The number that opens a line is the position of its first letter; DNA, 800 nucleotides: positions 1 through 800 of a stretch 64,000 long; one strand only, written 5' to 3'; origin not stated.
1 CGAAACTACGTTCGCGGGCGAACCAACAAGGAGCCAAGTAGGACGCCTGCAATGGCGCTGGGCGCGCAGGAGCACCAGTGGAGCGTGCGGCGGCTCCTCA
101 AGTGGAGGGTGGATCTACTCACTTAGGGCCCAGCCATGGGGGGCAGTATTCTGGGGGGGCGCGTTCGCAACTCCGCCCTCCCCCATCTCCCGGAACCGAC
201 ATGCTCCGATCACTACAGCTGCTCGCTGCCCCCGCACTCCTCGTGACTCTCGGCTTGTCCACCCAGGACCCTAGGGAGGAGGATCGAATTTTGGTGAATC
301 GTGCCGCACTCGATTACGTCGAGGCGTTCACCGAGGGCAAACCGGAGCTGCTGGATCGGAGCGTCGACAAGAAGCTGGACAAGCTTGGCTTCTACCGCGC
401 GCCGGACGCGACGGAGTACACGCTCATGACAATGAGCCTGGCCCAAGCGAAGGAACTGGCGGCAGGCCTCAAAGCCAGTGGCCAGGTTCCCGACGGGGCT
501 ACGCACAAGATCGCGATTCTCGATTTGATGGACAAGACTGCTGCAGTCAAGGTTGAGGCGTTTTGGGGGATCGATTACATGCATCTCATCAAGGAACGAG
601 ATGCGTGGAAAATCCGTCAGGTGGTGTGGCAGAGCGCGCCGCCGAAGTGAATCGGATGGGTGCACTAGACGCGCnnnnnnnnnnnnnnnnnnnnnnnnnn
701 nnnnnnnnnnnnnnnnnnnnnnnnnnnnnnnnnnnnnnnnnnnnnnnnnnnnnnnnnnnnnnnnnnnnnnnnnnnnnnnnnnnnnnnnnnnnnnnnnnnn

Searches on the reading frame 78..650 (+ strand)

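Call 3: search_protein_families(library=pfam, proteins=[window:78-650:+], max_evalue=1)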
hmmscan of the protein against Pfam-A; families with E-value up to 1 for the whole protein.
window:78-650:+ (190 aa): 1 family
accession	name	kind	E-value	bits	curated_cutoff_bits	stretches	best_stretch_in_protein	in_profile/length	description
PF12893.14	Lumazine_bd_2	-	5e-07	30.9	22.1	1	72-184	5-115/116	Putative lumazine-binding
